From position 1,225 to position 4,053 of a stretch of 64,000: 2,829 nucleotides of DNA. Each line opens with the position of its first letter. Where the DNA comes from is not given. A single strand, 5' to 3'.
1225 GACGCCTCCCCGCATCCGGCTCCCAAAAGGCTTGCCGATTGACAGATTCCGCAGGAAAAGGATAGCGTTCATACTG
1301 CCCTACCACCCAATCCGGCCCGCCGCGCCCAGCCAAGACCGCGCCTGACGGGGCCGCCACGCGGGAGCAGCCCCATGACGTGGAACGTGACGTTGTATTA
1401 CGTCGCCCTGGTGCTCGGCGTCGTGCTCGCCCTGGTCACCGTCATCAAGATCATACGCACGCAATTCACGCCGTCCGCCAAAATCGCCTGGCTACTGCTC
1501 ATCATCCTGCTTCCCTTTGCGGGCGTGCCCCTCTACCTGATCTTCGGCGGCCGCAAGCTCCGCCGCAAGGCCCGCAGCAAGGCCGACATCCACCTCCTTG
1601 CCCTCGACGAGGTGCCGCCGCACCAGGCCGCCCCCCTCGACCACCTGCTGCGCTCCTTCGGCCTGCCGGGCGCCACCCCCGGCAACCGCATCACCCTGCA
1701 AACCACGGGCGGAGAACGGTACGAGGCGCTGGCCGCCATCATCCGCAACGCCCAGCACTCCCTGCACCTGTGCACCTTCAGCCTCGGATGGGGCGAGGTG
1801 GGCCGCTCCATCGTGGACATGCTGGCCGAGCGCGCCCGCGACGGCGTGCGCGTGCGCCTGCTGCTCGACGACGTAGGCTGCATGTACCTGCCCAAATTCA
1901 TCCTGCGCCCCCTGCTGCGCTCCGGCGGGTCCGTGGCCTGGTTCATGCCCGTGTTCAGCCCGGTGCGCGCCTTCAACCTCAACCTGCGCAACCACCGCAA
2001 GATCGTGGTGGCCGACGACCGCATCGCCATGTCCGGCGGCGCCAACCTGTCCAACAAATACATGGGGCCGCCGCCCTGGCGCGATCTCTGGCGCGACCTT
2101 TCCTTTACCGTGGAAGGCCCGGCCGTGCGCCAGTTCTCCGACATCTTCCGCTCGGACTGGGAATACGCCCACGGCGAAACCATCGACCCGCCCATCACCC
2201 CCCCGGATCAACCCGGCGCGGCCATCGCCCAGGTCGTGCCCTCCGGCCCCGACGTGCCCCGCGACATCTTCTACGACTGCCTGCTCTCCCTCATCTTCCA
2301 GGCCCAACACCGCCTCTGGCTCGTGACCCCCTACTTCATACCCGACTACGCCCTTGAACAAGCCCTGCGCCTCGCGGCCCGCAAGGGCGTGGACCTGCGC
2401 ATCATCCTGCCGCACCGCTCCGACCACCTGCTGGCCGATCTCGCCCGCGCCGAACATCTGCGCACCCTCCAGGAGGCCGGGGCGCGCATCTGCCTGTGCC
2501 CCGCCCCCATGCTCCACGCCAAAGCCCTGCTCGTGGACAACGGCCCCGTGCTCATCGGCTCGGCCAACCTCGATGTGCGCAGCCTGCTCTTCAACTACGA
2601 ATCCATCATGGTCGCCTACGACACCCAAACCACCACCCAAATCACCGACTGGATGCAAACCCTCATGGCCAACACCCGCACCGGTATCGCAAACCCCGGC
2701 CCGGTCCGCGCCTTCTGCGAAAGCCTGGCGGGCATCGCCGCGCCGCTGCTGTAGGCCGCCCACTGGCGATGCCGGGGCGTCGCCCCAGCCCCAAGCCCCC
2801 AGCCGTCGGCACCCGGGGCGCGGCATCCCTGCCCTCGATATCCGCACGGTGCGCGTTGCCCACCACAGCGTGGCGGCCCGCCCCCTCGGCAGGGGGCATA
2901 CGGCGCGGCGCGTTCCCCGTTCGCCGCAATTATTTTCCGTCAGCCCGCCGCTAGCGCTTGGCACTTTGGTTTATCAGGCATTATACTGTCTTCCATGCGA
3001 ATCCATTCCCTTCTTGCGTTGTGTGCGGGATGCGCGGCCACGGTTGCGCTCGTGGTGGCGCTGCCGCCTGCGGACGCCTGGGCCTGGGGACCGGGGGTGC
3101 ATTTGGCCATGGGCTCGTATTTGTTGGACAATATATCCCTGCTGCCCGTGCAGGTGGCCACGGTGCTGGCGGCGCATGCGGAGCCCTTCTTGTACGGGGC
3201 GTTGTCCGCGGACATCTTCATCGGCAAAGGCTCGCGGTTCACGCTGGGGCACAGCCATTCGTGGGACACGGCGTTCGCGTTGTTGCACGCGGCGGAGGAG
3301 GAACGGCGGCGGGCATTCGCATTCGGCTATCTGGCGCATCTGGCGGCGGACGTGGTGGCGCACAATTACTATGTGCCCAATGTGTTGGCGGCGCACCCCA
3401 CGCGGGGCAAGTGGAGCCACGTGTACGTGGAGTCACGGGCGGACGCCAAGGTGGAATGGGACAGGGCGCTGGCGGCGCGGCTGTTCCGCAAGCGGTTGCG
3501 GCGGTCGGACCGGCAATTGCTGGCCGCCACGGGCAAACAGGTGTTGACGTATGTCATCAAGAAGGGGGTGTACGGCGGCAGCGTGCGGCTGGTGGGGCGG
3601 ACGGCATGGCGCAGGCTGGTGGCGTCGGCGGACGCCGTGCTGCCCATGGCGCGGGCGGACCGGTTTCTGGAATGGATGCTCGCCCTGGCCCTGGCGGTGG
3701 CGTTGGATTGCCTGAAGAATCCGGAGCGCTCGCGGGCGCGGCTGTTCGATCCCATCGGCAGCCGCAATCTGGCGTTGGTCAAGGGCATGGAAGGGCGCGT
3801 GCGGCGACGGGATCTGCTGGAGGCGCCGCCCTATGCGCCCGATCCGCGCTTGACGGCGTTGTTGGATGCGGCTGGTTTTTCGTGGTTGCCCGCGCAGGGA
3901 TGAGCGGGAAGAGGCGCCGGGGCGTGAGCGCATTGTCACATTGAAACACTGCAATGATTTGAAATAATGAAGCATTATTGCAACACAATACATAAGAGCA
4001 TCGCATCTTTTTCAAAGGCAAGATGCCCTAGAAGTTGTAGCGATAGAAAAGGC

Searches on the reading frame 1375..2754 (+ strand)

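Call 74: search_protein_families(library=pfam, proteins=[window:1375-2754:+], max_evalue=0.01)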
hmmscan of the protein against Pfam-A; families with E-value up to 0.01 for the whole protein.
window:1375-2754:+ (459 aa): 3 families
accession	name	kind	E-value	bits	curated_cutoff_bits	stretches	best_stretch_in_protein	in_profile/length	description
PF13091.12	PLDc_2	-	1.3e-43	148.4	27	2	303-430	1-131/132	PLD-like domain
PF00614.28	PLDc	-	2.9e-11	43.3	21.9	1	203-228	2-27/28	Phospholipase D Active site motif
PF13396.11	PLDc_N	-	2.4e-10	40.6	23.3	1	17-58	1-41/42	Phospholipase_D-nuclease N-terminal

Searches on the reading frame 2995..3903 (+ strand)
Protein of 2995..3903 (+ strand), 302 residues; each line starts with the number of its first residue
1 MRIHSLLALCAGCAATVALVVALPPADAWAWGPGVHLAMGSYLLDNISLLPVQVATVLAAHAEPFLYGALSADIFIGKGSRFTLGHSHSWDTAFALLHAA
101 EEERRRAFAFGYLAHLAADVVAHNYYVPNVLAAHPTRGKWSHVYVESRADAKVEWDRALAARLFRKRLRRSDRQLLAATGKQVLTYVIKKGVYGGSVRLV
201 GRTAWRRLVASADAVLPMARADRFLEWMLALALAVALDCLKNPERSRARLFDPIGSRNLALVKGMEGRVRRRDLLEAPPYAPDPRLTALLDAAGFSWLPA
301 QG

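Call 74: search_protein_families(library=pfam, proteins=[window:2995-3903:+], max_evalue=0.01)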
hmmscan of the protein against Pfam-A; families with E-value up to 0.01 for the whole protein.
window:2995-3903:+ (302 aa): 1 family
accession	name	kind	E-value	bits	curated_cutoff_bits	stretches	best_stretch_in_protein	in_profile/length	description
PF00882.24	Zn_dep_PLPC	-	5.3e-18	66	26.8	1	35-153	1-124/167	Zinc dependent phospholipase C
